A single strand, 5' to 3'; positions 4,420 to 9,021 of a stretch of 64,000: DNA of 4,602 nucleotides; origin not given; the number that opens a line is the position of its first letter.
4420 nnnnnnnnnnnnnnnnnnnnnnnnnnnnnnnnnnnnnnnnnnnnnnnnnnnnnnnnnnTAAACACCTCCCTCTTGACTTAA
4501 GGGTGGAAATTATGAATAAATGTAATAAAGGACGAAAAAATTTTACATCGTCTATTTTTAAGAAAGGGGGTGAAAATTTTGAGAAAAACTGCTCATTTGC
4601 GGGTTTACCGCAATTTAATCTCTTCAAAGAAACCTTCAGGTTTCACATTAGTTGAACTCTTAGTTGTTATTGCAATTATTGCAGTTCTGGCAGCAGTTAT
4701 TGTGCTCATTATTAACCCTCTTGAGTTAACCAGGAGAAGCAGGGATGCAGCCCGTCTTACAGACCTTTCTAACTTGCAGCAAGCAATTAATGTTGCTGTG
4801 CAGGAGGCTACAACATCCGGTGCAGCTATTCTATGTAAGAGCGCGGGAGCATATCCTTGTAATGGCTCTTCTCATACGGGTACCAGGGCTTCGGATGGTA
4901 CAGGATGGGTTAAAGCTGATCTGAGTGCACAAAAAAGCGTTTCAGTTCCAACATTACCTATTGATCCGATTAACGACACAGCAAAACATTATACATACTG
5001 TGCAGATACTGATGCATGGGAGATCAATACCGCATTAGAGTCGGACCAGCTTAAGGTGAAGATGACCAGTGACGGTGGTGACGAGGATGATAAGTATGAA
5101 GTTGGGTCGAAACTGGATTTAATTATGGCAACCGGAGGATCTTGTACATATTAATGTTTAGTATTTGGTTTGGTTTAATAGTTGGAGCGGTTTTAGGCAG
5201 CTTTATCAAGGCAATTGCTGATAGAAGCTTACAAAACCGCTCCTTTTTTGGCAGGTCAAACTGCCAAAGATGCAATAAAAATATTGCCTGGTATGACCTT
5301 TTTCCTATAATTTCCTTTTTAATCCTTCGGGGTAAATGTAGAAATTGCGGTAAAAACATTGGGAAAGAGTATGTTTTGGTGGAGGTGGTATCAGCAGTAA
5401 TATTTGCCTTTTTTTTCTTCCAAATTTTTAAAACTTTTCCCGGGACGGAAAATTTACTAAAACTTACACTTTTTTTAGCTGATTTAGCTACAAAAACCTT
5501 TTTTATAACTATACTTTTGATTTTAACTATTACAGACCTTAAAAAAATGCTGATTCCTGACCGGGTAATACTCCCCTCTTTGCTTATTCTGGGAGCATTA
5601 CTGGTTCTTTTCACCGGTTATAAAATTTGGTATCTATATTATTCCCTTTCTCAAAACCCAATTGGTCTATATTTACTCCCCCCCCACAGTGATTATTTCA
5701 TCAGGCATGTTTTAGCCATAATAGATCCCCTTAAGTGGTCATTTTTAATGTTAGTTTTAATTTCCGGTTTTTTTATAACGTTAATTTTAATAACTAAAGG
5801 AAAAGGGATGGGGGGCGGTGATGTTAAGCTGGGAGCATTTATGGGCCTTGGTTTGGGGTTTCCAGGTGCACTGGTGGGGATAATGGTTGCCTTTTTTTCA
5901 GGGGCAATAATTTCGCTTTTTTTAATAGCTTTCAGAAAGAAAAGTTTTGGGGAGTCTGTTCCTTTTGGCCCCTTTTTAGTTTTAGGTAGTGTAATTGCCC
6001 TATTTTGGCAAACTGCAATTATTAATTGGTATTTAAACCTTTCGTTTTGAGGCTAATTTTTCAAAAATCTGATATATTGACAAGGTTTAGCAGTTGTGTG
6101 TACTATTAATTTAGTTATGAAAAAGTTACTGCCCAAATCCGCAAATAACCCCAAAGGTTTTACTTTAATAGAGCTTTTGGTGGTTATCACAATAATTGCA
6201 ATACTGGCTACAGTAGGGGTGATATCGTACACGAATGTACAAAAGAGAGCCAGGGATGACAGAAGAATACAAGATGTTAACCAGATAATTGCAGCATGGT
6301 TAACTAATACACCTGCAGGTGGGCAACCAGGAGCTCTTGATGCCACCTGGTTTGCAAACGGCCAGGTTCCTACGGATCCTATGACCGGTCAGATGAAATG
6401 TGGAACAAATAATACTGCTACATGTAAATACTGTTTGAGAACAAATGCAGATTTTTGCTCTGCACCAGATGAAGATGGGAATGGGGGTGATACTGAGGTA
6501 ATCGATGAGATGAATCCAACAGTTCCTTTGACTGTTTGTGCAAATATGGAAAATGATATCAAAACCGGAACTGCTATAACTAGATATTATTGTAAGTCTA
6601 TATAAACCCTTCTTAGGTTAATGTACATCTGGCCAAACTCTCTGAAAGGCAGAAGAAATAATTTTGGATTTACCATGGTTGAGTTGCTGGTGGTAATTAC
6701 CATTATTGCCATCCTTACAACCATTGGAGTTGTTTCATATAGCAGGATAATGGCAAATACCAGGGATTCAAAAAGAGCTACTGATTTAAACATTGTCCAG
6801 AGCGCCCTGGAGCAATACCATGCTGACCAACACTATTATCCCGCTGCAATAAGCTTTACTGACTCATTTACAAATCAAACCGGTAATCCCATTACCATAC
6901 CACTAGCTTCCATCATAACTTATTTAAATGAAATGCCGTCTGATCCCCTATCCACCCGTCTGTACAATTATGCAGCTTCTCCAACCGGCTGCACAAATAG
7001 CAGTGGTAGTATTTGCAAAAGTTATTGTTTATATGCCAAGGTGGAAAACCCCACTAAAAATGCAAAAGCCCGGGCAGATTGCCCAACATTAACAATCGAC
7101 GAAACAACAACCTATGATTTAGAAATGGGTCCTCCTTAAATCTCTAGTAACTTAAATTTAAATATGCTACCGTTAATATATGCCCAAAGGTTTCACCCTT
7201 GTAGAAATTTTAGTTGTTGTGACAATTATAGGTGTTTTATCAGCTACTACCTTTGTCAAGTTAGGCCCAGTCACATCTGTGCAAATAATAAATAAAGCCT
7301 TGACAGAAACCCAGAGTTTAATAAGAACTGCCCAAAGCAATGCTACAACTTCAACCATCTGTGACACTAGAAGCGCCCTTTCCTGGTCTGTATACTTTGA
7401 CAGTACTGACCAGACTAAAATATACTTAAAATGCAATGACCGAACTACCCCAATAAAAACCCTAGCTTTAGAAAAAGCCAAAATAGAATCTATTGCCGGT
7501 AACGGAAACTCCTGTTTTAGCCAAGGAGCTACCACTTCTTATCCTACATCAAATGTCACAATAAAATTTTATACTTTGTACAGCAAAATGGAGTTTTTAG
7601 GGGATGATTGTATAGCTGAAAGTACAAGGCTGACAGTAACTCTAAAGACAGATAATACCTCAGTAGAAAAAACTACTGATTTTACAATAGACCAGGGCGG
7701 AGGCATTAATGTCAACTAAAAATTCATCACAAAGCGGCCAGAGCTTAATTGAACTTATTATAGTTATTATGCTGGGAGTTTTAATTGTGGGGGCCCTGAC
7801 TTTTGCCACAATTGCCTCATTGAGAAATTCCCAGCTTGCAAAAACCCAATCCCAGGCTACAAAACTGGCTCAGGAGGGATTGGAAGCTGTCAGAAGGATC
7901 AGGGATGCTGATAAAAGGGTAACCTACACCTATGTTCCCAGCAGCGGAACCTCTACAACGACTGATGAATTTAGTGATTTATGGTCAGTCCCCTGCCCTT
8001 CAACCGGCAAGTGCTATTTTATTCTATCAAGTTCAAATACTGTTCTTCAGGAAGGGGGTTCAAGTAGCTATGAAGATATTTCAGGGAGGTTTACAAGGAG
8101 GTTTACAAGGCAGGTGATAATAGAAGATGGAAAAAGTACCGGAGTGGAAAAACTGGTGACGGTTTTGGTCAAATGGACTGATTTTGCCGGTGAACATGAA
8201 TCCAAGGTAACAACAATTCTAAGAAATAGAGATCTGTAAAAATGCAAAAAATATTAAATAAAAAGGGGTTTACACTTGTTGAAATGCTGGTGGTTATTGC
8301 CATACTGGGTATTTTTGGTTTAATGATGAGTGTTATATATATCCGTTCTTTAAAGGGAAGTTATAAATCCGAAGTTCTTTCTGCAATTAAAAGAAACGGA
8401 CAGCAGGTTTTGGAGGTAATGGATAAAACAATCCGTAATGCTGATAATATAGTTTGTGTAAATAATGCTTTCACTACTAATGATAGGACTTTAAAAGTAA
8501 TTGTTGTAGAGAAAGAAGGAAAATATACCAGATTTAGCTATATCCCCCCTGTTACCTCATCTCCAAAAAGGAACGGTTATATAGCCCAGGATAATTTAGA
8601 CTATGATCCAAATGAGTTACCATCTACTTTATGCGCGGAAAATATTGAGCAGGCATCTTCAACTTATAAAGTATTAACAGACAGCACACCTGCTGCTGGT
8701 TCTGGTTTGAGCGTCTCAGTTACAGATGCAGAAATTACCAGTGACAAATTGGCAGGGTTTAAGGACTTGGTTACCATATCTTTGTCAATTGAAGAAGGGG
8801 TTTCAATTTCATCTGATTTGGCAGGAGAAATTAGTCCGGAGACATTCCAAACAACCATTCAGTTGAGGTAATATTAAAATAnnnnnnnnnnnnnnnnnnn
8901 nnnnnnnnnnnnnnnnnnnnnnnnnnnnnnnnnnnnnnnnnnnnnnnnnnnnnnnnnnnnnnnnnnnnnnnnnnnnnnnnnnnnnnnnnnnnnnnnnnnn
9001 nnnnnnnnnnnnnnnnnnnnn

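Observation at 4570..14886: Type IV pilus operon with eleven pilin/pseudopilin genes including two PilX-like proteins, but no ATPase/platform/secretin in the window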

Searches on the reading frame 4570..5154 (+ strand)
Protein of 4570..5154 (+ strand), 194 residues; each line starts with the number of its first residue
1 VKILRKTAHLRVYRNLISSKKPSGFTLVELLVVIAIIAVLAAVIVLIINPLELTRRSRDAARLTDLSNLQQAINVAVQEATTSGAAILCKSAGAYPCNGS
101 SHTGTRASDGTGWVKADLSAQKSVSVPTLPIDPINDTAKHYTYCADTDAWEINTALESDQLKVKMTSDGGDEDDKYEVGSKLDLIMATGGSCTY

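Call 7: search_protein_families(library=pfam, max_evalue=0.01, proteins=[window:4570-5154:+])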
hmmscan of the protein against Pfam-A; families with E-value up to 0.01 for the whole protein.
window:4570-5154:+ (194 aa): 1 family
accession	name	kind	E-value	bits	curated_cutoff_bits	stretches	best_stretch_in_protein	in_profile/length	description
PF07963.17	N_methyl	-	9.3e-09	34.9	21.2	1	20-44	2-26/27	Prokaryotic N-terminal methylation motif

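Call 14: search_protein_families(library=ncbifam, max_evalue=0.1, proteins=[window:4570-5154:+])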
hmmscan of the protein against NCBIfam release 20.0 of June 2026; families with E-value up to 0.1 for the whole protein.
window:4570-5154:+ (194 aa): 15 families
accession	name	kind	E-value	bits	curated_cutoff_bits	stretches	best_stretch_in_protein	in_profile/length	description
TIGR01708.2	typeII_sec_gspH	equivalog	1e-09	38.6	80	1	23-87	2-65/169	type II secretion system minor pseudopilin GspH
TIGR02532.1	IV_pilin_GFxxxE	domain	1.3e-07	31.2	16.3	1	23-44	2-23/24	prepilin-type N-terminal cleavage/methylation domain-containing protein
TIGR02596.1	TIGR02596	subfamily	3.2e-07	30.6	70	1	25-117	1-92/196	Verru_Chthon cassette protein D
NF041775.1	typeIV_PilA_Myxo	equivalog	5.9e-06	26.4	400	1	22-72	10-58/214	type IV pilin protein PilA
NF007862.0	PRK10574.1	equivalog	4.3e-05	23.7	138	1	21-45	3-27/145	prepilin peptidase-dependent pilin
TIGR01710.1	typeII_sec_gspG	equivalog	4.3e-05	23.6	88.85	1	23-75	1-51/134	type II secretion system major pseudopilin GspG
NF040999.1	pilin_ComGC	equivalog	0.00023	21.3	75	1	23-45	2-24/84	competence type IV pilus major pilin ComGC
TIGR01711.1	gspJ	equivalog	0.00078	19.3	64.85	1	24-75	2-52/192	type II secretion system minor pseudopilin GspJ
TIGR02599.1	TIGR02599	subfamily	0.0014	18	256.5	1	24-70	1-46/361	Verru_Chthon cassette protein C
NF038304.1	EPS_HpsC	equivalog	0.0018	17.9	200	1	17-74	15-71/318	hormogonium polysaccharide secretion pseudopilin HpsC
NF007800.0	PRK10506.1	equivalog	0.002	17.9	158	1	19-43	5-29/163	prepilin peptidase-dependent protein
NF040982.1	ComGD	equivalog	0.0023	18.3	70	1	23-76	2-56/139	competence type IV pilus minor pilin ComGD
NF041002.1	pilin_ComGF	equivalog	0.006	16.8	80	1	23-55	2-34/139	competence type IV pilus minor pilin ComGF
NF041013.1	T4P_ComGE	equivalog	0.007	16.4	49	1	21-51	2-32/83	competence type IV pilus minor pilin ComGE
TIGR01707.1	gspI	equivalog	0.096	13.2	44.35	0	24-46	1-24/101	type II secretion system minor pseudopilin GspI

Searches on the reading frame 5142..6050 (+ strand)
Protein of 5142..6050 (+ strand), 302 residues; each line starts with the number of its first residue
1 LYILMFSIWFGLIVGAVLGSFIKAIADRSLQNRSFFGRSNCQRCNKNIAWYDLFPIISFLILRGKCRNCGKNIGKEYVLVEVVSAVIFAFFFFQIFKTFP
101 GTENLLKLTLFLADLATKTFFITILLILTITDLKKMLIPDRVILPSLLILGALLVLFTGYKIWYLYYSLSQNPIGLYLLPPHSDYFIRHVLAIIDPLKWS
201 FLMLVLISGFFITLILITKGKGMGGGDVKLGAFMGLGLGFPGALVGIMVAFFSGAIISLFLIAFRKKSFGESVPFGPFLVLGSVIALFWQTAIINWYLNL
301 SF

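Call 7: search_protein_families(library=pfam, max_evalue=0.01, proteins=[window:5142-6050:+])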
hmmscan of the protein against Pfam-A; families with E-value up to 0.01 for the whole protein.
window:5142-6050:+ (302 aa): 2 families
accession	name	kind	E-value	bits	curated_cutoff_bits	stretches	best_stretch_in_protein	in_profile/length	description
PF06750.18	A24_N_bact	-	4.4e-25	88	23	1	13-94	1-83/84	Bacterial Peptidase A24 N-terminal domain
PF01478.23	Peptidase_A24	-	1.7e-09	38.5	26.5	1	120-259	2-104/104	Type IV leader peptidase family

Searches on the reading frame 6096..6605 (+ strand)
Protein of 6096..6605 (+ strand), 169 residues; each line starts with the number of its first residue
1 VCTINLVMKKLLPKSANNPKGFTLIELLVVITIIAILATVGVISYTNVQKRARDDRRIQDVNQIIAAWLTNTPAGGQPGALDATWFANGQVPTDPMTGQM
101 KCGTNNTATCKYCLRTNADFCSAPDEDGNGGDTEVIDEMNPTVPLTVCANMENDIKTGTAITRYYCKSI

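Call 7: search_protein_families(library=pfam, max_evalue=0.01, proteins=[window:6096-6605:+])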
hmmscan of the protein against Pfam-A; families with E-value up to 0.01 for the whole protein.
window:6096-6605:+ (169 aa): 1 family
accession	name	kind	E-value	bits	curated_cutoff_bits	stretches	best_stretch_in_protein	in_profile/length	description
PF07963.17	N_methyl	-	4.3e-09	36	21.2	1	18-40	3-25/27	Prokaryotic N-terminal methylation motif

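Call 14: search_protein_families(library=ncbifam, max_evalue=0.1, proteins=[window:6096-6605:+])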
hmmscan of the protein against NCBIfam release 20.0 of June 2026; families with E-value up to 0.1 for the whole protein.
window:6096-6605:+ (169 aa): 16 families
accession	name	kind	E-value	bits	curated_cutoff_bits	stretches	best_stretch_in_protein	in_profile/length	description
TIGR02532.1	IV_pilin_GFxxxE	domain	6.5e-09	35.3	16.3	1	20-41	2-23/24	prepilin-type N-terminal cleavage/methylation domain-containing protein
NF007862.0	PRK10574.1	equivalog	7.6e-09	35.8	138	1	18-52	3-37/145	prepilin peptidase-dependent pilin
NF007800.0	PRK10506.1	equivalog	3.9e-08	33.3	158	1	15-64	4-53/163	prepilin peptidase-dependent protein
TIGR01708.2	typeII_sec_gspH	equivalog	1.6e-07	31.5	80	1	20-53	2-37/169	type II secretion system minor pseudopilin GspH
TIGR01710.1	typeII_sec_gspG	equivalog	1e-06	28.8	88.85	1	20-67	1-48/134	type II secretion system major pseudopilin GspG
NF041013.1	T4P_ComGE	equivalog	2.2e-06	27.7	49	1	18-65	2-49/83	competence type IV pilus minor pilin ComGE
NF041775.1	typeIV_PilA_Myxo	equivalog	1.1e-05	25.5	400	1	19-55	10-46/214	type IV pilin protein PilA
NF040999.1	pilin_ComGC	equivalog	0.00012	22.2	75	1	20-42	2-24/84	competence type IV pilus major pilin ComGC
NF040982.1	ComGD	equivalog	0.00041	20.8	70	1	20-58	2-40/139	competence type IV pilus minor pilin ComGD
TIGR02599.1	TIGR02599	subfamily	0.00086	18.6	256.5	1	21-51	1-31/361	Verru_Chthon cassette protein C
TIGR01707.1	gspI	equivalog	0.0011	19.4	44.35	1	21-69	1-44/101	type II secretion system minor pseudopilin GspI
TIGR02596.1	TIGR02596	subfamily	0.0014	18.7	70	1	22-46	1-25/196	Verru_Chthon cassette protein D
TIGR01711.1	gspJ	equivalog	0.0055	16.5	64.85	1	20-48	1-29/192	type II secretion system minor pseudopilin GspJ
NF038304.1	EPS_HpsC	equivalog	0.0074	15.9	200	1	13-43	14-43/318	hormogonium polysaccharide secretion pseudopilin HpsC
TIGR02523.1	type_IV_pilV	equivalog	0.0076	16.7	52.2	1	20-53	2-31/139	type IV pilus modification protein PilV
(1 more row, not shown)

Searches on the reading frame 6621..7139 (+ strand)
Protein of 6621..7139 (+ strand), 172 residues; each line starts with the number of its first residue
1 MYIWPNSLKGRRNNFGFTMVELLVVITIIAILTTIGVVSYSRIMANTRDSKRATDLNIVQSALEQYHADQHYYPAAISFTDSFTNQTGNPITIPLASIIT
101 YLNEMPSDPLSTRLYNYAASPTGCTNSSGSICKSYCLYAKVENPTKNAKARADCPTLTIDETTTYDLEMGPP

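Call 7: search_protein_families(library=pfam, max_evalue=0.01, proteins=[window:6621-7139:+])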
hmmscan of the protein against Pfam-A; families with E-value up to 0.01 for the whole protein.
window:6621-7139:+ (172 aa): 1 family
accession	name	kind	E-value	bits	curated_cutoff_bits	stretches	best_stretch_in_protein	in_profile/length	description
PF07963.17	N_methyl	-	1.2e-07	31.5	21.2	1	11-35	1-25/27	Prokaryotic N-terminal methylation motif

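Call 14: search_protein_families(library=ncbifam, max_evalue=0.1, proteins=[window:6621-7139:+])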
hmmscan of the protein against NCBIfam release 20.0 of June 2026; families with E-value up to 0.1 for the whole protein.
window:6621-7139:+ (172 aa): 14 families
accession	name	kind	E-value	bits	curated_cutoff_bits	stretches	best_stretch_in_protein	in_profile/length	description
TIGR01710.1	typeII_sec_gspG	equivalog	1.1e-10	41.7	88.85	1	16-120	2-104/134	type II secretion system major pseudopilin GspG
NF007862.0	PRK10574.1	equivalog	3.3e-07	30.5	138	1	14-44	4-34/145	prepilin peptidase-dependent pilin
NF041775.1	typeIV_PilA_Myxo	equivalog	3.4e-07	30.5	400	1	13-75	9-71/214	type IV pilin protein PilA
NF041013.1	T4P_ComGE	equivalog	2.2e-06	27.7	49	1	13-78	2-68/83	competence type IV pilus minor pilin ComGE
TIGR02532.1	IV_pilin_GFxxxE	domain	3.3e-06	26.7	16.3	1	16-36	3-23/24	prepilin-type N-terminal cleavage/methylation domain-containing protein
NF040999.1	pilin_ComGC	equivalog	2e-05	24.7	75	1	16-74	3-61/84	competence type IV pilus major pilin ComGC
NF007800.0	PRK10506.1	equivalog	2.7e-05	24.1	158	1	12-55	6-49/163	prepilin peptidase-dependent protein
TIGR01708.2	typeII_sec_gspH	equivalog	3.9e-05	23.7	80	1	16-56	3-43/169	type II secretion system minor pseudopilin GspH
TIGR02596.1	TIGR02596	subfamily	0.0003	20.9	70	1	17-56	1-40/196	Verru_Chthon cassette protein D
TIGR02599.1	TIGR02599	subfamily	0.0022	17.3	256.5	1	16-54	1-40/361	Verru_Chthon cassette protein C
NF038304.1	EPS_HpsC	equivalog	0.04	13.5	200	1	9-64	15-71/318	hormogonium polysaccharide secretion pseudopilin HpsC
NF040982.1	ComGD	equivalog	0.07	13.5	70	1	16-44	3-30/139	competence type IV pilus minor pilin ComGD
TIGR02523.1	type_IV_pilV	equivalog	0.08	13.4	52.2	0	16-52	3-35/139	type IV pilus modification protein PilV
TIGR01711.1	gspJ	equivalog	0.084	12.7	64.85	0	16-45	2-31/192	type II secretion system minor pseudopilin GspJ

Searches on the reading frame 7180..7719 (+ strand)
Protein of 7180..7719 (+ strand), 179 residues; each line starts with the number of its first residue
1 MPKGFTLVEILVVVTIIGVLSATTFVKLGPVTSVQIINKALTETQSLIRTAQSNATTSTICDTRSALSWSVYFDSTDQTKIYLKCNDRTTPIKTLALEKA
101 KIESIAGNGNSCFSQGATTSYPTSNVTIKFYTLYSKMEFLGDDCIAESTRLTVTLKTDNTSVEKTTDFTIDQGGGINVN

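Call 7: search_protein_families(library=pfam, max_evalue=0.01, proteins=[window:7180-7719:+])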
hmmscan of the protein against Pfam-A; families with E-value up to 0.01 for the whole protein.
window:7180-7719:+ (179 aa): 1 family
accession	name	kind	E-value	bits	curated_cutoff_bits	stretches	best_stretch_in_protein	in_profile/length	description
PF07963.17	N_methyl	-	9e-07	28.7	21.2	1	3-23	5-25/27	Prokaryotic N-terminal methylation motif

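Call 14: search_protein_families(library=ncbifam, max_evalue=0.1, proteins=[window:7180-7719:+])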
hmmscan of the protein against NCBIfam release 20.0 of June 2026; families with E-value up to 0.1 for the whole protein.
window:7180-7719:+ (179 aa): 12 families
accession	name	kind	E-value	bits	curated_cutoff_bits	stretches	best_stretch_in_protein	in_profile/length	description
TIGR02532.1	IV_pilin_GFxxxE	domain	2.7e-07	30.2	16.3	1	3-23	2-22/24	prepilin-type N-terminal cleavage/methylation domain-containing protein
TIGR01708.2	typeII_sec_gspH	equivalog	1.3e-06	28.5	80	1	3-57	2-56/169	type II secretion system minor pseudopilin GspH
NF040982.1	ComGD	equivalog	3.3e-05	24.3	70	1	3-131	2-130/139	competence type IV pilus minor pilin ComGD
TIGR01710.1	typeII_sec_gspG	equivalog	0.00021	21.3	88.85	1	3-28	1-26/134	type II secretion system major pseudopilin GspG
NF040999.1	pilin_ComGC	equivalog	0.0016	18.6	75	1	3-20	2-19/84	competence type IV pilus major pilin ComGC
NF041775.1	typeIV_PilA_Myxo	equivalog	0.0016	18.5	400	1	3-28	11-36/214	type IV pilin protein PilA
NF007800.0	PRK10506.1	equivalog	0.0017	18.2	158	1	3-57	9-63/163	prepilin peptidase-dependent protein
TIGR02596.1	TIGR02596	subfamily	0.0018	18.4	70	1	5-56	1-52/196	Verru_Chthon cassette protein D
NF007862.0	PRK10574.1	equivalog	0.0018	18.4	138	1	3-24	5-26/145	prepilin peptidase-dependent pilin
NF041013.1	T4P_ComGE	equivalog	0.013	15.6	49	1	3-59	4-57/83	competence type IV pilus minor pilin ComGE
TIGR01711.1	gspJ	equivalog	0.019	14.8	64.85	1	3-39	1-37/192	type II secretion system minor pseudopilin GspJ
TIGR02599.1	TIGR02599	subfamily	0.052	12.8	256.5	1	4-24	1-21/361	Verru_Chthon cassette protein C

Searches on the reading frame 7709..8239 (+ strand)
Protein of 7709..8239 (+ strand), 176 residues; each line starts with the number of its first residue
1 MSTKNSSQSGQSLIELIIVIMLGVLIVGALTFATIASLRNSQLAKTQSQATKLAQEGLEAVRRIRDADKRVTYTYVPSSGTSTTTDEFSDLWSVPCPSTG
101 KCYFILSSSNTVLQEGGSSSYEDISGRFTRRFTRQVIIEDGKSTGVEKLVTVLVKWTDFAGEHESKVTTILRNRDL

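Call 7: search_protein_families(library=pfam, max_evalue=0.01, proteins=[window:7709-8239:+])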
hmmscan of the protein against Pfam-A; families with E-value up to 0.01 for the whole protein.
window:7709-8239:+ (176 aa): 1 family
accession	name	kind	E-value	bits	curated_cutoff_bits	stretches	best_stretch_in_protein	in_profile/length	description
PF07963.17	N_methyl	-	0.00037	20.4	21.2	1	6-30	2-26/27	Prokaryotic N-terminal methylation motif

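Call 14: search_protein_families(library=ncbifam, max_evalue=0.1, proteins=[window:7709-8239:+])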
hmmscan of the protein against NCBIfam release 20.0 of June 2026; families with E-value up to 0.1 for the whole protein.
window:7709-8239:+ (176 aa): 6 families
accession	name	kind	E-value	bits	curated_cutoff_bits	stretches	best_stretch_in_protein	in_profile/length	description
TIGR02523.1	type_IV_pilV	equivalog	2.1e-05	25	52.2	1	8-140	1-122/139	type IV pilus modification protein PilV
NF007660.0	PRK10332.1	equivalog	0.012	16.2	86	1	1-47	1-46/107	prepilin-type N-terminal cleavage/methylation domain-containing protein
NF041783.2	mnquin_red_QrcB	equivalog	0.014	13.5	440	1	65-129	233-293/695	menaquinone reductase molybdopterin-binding-like subunit QrcB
TIGR02596.1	TIGR02596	subfamily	0.026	14.6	70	1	13-63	3-54/196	Verru_Chthon cassette protein D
TIGR02459.1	CbtB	hypoth_equivalog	0.056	14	64.4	1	2-41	8-47/60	cobalt transporter subunit CbtB (proposed)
NF053549.1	FtsL_Actino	equivalog_domain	0.066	13.1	55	1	16-65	5-54/83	cell division protein FtsL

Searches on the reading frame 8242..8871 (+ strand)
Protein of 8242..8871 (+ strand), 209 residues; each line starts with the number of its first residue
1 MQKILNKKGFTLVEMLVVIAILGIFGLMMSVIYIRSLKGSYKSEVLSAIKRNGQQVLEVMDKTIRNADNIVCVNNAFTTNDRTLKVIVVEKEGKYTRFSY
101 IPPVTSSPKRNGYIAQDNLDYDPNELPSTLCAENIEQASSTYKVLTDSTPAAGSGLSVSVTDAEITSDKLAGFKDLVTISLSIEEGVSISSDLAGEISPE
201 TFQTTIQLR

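Call 7: search_protein_families(library=pfam, max_evalue=0.01, proteins=[window:8242-8871:+])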
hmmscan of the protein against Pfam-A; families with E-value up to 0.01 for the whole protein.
window:8242-8871:+ (209 aa): 1 family
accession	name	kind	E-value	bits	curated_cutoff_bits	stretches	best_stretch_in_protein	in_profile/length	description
PF07963.17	N_methyl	-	1.8e-08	34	21.2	1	6-29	3-26/27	Prokaryotic N-terminal methylation motif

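Call 14: search_protein_families(library=ncbifam, max_evalue=0.1, proteins=[window:8242-8871:+])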
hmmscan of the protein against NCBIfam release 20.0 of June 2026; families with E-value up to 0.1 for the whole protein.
window:8242-8871:+ (209 aa): 16 families
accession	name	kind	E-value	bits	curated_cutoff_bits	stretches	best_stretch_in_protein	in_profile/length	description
TIGR02532.1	IV_pilin_GFxxxE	domain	7.7e-08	31.9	16.3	1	7-28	1-22/24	prepilin-type N-terminal cleavage/methylation domain-containing protein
NF041013.1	T4P_ComGE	equivalog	2.7e-05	24.2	49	1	6-93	2-82/83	competence type IV pilus minor pilin ComGE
TIGR01710.1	typeII_sec_gspG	equivalog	3.2e-05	24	88.85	1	8-120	1-106/134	type II secretion system major pseudopilin GspG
TIGR01708.2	typeII_sec_gspH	equivalog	0.00013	22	80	1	8-32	2-23/169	type II secretion system minor pseudopilin GspH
NF041002.1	pilin_ComGF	equivalog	0.00026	21.2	80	1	7-91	1-86/139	competence type IV pilus minor pilin ComGF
NF040999.1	pilin_ComGC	equivalog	0.00026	21.1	75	1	7-28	1-22/84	competence type IV pilus major pilin ComGC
NF007862.0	PRK10574.1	equivalog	0.0026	17.9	138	1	6-35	3-32/145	prepilin peptidase-dependent pilin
NF040982.1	ComGD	equivalog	0.0051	17.2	70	1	7-36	1-29/139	competence type IV pilus minor pilin ComGD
NF041775.1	typeIV_PilA_Myxo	equivalog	0.0059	16.6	400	1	7-47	10-50/214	type IV pilin protein PilA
TIGR02599.1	TIGR02599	subfamily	0.0089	15.3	256.5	1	9-67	1-59/361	Verru_Chthon cassette protein C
TIGR01711.1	gspJ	equivalog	0.015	15.1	64.85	1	8-65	1-58/192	type II secretion system minor pseudopilin GspJ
NF007800.0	PRK10506.1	equivalog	0.026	14.3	158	1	4-26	5-27/163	prepilin peptidase-dependent protein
TIGR02596.1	TIGR02596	subfamily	0.027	14.6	70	1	10-48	1-35/196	Verru_Chthon cassette protein D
NF007848.0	PRK10557.1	equivalog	0.03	13.6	120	1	5-68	8-71/192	prepilin peptidase-dependent protein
NF047827.1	T3SSXpsH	equivalog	0.033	14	160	1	8-40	1-33/145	type II secretion system protein XpsH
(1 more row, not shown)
